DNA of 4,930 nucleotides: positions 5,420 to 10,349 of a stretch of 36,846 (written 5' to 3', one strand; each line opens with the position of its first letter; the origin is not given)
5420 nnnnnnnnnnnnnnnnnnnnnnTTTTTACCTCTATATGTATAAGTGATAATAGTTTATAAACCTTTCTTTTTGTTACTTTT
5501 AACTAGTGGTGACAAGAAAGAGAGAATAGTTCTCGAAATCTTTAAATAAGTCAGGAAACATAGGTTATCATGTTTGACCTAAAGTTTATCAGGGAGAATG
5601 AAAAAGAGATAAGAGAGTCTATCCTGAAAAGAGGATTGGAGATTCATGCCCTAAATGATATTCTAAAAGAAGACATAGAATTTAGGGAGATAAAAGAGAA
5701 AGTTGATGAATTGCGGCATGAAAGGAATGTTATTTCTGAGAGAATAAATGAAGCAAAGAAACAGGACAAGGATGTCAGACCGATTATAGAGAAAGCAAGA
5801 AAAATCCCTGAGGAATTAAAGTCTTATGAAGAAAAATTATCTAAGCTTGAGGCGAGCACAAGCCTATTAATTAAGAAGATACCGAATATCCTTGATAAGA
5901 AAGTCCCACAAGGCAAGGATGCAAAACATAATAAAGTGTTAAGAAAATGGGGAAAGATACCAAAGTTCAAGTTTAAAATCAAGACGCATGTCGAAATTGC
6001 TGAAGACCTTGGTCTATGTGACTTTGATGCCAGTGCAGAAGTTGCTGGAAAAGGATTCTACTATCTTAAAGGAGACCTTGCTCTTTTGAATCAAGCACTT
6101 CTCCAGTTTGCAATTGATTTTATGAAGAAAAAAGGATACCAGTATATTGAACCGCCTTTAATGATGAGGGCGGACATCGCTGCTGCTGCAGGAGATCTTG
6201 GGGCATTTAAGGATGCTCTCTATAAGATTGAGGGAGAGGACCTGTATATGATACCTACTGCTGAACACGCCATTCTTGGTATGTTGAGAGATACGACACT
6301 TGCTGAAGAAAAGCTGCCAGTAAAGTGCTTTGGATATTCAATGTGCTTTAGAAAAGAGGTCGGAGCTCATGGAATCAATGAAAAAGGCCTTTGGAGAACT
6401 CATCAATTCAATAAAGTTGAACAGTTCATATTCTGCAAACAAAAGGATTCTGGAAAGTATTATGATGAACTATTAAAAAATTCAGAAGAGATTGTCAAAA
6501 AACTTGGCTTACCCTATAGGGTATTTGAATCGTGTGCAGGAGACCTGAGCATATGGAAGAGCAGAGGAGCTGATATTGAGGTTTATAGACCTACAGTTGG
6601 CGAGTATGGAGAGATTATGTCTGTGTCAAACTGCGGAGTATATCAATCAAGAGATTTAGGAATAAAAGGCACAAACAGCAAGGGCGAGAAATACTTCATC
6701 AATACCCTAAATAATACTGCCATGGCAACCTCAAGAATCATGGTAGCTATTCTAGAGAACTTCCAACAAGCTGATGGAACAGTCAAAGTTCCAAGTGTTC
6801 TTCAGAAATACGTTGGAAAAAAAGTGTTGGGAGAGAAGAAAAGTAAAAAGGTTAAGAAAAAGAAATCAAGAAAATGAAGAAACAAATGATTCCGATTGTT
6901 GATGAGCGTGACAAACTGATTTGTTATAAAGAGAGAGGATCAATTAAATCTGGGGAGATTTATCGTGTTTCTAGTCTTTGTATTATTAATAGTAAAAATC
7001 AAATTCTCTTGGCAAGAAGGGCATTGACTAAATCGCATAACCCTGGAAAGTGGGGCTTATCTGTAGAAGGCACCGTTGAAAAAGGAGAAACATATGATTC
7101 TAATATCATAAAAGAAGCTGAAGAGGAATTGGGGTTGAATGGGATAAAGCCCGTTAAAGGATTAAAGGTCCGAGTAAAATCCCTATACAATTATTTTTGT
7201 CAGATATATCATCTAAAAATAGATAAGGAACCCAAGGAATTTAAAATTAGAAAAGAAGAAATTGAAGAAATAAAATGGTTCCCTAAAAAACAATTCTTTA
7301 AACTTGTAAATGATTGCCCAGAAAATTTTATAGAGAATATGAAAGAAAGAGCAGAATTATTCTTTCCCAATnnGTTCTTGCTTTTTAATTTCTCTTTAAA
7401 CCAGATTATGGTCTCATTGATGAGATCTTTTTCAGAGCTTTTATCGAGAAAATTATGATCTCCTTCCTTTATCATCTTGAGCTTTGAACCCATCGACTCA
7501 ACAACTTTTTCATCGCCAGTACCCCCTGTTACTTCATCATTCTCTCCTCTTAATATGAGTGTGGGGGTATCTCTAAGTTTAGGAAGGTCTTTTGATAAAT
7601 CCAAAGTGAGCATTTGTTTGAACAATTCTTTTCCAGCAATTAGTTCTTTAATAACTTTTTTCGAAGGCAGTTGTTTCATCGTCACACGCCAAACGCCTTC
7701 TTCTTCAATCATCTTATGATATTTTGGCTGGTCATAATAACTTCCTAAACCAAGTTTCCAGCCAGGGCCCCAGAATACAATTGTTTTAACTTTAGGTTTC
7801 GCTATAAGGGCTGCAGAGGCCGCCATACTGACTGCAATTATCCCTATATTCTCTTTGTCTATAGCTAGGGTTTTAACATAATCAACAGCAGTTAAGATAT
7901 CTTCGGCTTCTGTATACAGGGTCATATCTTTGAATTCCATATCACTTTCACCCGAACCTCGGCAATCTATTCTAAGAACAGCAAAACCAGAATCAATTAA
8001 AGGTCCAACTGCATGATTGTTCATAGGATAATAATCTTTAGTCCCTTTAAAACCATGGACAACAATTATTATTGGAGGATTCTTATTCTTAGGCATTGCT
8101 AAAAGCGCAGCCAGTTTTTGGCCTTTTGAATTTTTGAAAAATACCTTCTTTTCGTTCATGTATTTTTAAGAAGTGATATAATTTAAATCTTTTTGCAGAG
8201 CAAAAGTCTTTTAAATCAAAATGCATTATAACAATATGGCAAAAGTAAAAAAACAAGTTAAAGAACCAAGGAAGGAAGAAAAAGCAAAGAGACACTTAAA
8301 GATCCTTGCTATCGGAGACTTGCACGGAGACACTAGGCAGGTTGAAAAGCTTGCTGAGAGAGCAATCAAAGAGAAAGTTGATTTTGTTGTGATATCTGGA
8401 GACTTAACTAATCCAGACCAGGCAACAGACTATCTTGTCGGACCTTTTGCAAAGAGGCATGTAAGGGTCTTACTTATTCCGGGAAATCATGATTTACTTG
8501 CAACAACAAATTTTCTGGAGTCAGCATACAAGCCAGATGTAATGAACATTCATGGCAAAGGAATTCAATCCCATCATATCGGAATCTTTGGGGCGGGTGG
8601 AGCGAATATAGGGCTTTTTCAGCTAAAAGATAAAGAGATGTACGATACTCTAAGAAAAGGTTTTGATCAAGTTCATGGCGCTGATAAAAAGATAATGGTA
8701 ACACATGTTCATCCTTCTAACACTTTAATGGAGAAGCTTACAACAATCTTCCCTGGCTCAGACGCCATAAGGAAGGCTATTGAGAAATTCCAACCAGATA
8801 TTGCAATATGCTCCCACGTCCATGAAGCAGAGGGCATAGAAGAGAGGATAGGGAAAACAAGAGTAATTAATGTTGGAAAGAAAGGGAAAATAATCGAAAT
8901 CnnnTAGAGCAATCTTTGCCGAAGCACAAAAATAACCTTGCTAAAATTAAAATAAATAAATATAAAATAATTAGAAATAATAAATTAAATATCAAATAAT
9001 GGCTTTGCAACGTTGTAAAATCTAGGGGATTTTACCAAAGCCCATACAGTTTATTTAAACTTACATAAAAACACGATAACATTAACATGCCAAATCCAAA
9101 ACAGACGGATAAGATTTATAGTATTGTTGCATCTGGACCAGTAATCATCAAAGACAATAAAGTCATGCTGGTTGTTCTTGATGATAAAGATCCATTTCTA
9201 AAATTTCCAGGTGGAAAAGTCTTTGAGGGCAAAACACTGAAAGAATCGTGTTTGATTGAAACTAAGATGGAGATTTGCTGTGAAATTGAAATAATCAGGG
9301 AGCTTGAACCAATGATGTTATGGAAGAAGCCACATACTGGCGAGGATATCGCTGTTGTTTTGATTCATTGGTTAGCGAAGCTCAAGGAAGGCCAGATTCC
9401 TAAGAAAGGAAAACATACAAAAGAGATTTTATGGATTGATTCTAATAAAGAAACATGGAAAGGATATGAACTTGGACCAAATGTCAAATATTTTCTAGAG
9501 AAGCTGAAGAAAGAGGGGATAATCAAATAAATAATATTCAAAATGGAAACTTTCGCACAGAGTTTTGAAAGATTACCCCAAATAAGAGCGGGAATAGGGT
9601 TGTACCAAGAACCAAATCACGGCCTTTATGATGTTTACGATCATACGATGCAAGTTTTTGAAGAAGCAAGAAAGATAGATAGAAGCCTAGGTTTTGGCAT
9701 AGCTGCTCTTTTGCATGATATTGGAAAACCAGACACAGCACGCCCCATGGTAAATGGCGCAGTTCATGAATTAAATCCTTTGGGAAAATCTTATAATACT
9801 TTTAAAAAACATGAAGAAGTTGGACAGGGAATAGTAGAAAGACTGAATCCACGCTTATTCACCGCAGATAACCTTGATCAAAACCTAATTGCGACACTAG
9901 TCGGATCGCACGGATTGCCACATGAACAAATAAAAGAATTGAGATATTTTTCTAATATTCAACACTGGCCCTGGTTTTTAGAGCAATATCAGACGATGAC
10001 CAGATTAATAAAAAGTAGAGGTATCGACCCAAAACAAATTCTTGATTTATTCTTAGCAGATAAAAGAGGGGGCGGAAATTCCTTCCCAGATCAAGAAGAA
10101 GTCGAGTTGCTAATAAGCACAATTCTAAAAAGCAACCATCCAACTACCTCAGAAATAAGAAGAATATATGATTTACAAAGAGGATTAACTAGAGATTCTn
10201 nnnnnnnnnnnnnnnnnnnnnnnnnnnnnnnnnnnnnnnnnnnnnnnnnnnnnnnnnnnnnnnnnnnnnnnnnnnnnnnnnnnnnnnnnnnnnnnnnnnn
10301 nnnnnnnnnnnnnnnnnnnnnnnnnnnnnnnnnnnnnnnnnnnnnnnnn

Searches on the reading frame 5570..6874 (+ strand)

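Call 70: search_protein_families(library=pfam, proteins=[window:5570-6874:+], max_evalue=0.001)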
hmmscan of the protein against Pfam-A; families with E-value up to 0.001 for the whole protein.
window:5570-6874:+ (435 aa): 2 families
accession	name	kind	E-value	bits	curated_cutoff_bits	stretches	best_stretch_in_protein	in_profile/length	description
PF00587.30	tRNA-synt_2b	-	3e-34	119.1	29.3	1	222-398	8-179/179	tRNA synthetase class II core domain (G, H, P, S and T)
PF02403.27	Seryl_tRNA_N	-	3e-20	72.9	28.2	1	1-107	1-107/108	Seryl-tRNA synthetase N-terminal domain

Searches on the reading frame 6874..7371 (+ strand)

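Call 70: search_protein_families(library=pfam, proteins=[window:6874-7371:+], max_evalue=0.001)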
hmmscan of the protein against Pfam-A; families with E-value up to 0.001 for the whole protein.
window:6874-7371:+ (166 aa): 1 family
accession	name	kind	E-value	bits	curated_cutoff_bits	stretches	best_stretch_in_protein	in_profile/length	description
PF00293.34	NUDIX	-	1.3e-15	58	21.1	1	35-145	8-123/134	NUDIX domain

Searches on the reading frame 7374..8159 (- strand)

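Call 70: search_protein_families(library=pfam, proteins=[window:7374-8159:-], max_evalue=0.001)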
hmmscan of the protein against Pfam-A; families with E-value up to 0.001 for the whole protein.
window:7374-8159:- (262 aa): 7 families
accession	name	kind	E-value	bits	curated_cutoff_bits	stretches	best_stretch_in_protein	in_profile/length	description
PF12146.15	Hydrolase_4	-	6.8e-11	42.4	27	1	30-139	6-116/239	Serine aminopeptidase, S33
PF02129.25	Peptidase_S15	-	2.2e-07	31.3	23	1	13-126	2-122/262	X-Pro dipeptidyl-peptidase (S15 family)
PF12697.13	Abhydrolase_6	-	3.2e-07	31.7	26.3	1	31-238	1-207/217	Alpha/beta hydrolase family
PF00561.26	Abhydrolase_1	-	7.9e-07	29.4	25.8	1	29-132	1-102/245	alpha/beta hydrolase fold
PF00326.27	Peptidase_S9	-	3e-06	27.3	22.6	0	53-108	9-69/213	Prolyl oligopeptidase family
PF20434.5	BD-FAE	-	9.9e-06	25.7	26.8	1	24-209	9-201/215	BD-FAE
PF02273.21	Acyl_transf_2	-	8.3e-05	22.4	20.3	1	21-117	20-115/294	Acyl transferase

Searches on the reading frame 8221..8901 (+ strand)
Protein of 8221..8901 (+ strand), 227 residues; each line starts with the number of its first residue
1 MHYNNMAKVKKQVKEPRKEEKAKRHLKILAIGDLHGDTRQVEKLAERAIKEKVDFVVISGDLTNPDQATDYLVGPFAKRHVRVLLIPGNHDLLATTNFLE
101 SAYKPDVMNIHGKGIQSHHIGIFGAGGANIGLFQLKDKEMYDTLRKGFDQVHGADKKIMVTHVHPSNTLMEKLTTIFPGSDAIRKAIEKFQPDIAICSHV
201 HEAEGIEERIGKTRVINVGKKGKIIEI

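Call 70: search_protein_families(library=pfam, proteins=[window:8221-8901:+], max_evalue=0.001)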
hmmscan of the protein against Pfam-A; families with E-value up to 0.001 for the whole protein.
window:8221-8901:+ (227 aa): 3 families
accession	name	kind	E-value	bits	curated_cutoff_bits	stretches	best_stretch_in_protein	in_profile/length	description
PF00149.33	Metallophos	-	1.2e-18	68.7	21.5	1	26-202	1-190/191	Calcineurin-like phosphoesterase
PF14582.11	Metallophos_3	-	3.3e-13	50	28.2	2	79-220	88-238/259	Metallophosphoesterase, calcineurin superfamily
PF12850.12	Metallophos_2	-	6.9e-13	49.3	27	1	26-220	1-134/154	Calcineurin-like phosphoesterase superfamily domain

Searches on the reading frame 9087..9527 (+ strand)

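Call 70: search_protein_families(library=pfam, proteins=[window:9087-9527:+], max_evalue=0.001)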
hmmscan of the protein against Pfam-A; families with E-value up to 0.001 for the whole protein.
window:9087-9527:+ (147 aa): 1 family
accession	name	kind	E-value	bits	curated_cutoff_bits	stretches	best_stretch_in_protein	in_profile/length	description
PF00293.34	NUDIX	-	0.00028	21.4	21.1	1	21-118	10-114/134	NUDIX domain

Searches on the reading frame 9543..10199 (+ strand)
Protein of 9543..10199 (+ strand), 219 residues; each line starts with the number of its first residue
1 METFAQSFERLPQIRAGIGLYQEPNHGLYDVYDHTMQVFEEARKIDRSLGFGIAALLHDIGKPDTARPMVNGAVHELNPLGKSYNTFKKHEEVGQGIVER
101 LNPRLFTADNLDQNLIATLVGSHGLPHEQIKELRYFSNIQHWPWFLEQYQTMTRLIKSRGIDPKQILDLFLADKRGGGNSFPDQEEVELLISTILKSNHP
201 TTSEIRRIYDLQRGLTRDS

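Call 70: search_protein_families(library=pfam, proteins=[window:9543-10199:+], max_evalue=0.001)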
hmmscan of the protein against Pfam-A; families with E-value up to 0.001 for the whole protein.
window:9543-10199:+ (219 aa): 1 family
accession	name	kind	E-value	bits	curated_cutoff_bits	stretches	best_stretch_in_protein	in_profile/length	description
PF01966.28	HD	-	1.6e-10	41.7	22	1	31-128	1-90/116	HD domain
